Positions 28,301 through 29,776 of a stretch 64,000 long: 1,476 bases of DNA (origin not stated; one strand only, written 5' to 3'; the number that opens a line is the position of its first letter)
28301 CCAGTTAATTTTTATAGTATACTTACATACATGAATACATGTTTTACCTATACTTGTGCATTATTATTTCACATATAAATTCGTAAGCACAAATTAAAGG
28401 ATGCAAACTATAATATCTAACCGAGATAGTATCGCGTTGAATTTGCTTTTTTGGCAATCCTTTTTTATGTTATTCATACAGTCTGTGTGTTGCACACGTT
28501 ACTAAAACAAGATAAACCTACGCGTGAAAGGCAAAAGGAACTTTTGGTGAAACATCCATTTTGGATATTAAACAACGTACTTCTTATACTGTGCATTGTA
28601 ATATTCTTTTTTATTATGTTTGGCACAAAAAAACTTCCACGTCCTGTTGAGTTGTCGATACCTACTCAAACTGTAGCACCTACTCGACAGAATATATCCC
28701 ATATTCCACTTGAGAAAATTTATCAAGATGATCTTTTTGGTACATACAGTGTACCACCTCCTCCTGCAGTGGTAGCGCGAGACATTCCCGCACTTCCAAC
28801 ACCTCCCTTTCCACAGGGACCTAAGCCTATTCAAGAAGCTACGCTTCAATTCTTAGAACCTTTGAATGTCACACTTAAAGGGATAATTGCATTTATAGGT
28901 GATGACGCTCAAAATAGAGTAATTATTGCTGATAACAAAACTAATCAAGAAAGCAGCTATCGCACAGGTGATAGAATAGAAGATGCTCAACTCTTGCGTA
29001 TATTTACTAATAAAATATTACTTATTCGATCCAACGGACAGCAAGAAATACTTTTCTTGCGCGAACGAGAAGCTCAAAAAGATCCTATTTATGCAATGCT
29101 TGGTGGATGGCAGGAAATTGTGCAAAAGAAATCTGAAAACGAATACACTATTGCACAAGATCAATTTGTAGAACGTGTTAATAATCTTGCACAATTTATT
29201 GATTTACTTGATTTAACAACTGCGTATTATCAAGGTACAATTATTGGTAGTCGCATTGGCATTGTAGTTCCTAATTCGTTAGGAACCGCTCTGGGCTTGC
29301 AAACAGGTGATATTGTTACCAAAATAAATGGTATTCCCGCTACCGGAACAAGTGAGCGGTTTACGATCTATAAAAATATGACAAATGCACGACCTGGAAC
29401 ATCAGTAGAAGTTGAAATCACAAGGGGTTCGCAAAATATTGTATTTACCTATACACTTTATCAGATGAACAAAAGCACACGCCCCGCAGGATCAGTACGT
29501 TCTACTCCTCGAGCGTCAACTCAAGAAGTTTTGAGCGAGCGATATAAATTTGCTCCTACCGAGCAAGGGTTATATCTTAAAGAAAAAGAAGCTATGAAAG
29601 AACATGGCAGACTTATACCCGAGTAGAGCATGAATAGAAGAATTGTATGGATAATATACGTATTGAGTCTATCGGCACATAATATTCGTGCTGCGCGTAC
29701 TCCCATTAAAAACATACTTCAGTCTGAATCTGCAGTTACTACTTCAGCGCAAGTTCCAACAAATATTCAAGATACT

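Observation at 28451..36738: Compact five-gene secretin module with two tandem secretins and no ATPase, platform or pseudopilin genes in cis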

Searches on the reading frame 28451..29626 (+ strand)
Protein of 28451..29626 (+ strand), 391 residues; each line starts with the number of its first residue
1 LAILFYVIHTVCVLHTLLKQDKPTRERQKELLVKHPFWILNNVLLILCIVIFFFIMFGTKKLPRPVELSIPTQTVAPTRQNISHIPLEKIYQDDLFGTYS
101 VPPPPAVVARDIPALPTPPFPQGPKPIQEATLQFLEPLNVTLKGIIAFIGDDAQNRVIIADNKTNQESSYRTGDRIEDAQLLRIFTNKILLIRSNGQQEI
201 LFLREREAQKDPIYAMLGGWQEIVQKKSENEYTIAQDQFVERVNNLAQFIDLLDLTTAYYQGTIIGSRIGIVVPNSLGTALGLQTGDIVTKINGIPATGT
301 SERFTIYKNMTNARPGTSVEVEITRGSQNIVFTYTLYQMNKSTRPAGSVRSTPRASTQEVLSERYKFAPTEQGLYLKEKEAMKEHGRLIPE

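Call 4: search_protein_families(library=pfam, proteins=[window:28451-29626:+], max_evalue=0.1)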
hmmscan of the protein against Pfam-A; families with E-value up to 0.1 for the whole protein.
window:28451-29626:+ (391 aa): 4 families
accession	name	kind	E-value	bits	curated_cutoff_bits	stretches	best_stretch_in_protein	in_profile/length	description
PF11356.14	T2SSC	-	5.1e-06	26.8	27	1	138-203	78-141/141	Type II secretion system protein C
PF17820.7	PDZ_6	-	1.3e-05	25.3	27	1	272-301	5-34/54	PDZ domain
PF13180.12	PDZ_2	-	9.3e-05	23.1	27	1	281-331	28-75/80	PDZ domain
PF00595.29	PDZ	-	0.041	14.7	23.2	1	269-302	29-62/81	PDZ domain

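Call 5: search_protein_families(library=ncbifam, proteins=[window:28451-29626:+], max_evalue=0.1)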
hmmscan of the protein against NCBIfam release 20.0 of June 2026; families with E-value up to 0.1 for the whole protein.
window:28451-29626:+ (391 aa): 13 families
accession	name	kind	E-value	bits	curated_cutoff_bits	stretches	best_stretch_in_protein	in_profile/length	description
NF041515.1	GspC_delta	equivalog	5.2e-21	75.7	150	1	61-335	31-309/311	type II secretion system protein GspC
TIGR01713.1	typeII_sec_gspC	equivalog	8.4e-12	45.2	101.6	1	137-325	80-248/259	type II secretion system protein GspC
NF008147.1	PRK10898.1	equivalog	1e-05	24.9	408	1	262-338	276-349/352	outer membrane-stress sensor serine endopeptidase DegS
TIGR02037.1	degP_htrA_DO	subfamily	5e-05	22.4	416.2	1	265-356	259-349/434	Do family serine endopeptidase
NF008046.0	PRK10779.1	equivalog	7.9e-05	21.9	477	1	261-353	218-306/450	sigma E protease regulator RseP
NF040960.1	MamE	equivalog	0.00012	20.8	800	1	267-339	469-536/659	magnetosome formation protease MamE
NF041616.1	T2SS_C_SYNERG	exception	0.00014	21.3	200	1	253-335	215-294/296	type II secretion system protein GspC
NF041199.1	trx7_PDZ_seleno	equivalog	0.0003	19.8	300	1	279-334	334-388/390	Trx7/PDZ domain-containing (seleno)protein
TIGR00054.1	TIGR00054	equivalog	0.0005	19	147.55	1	259-341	196-274/421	RIP metalloprotease RseP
NF007526.1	PRK10139.1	equivalog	0.00064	18.5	756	1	256-349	282-372/456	serine endoprotease DegQ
TIGR02038.1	protease_degS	equivalog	0.0065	15.6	422.95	1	269-333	282-343/351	outer membrane-stress sensor serine endopeptidase DegS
NF041521.1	HhoA_HhoB_HtrA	equivalog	0.0088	15.4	450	1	269-333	267-328/335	HhoA/HhoB/HtrA family serine endopeptidase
NF047968.1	SerProtHtrA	equivalog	0.046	13.1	470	1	269-331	293-352/357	serine protease HtrA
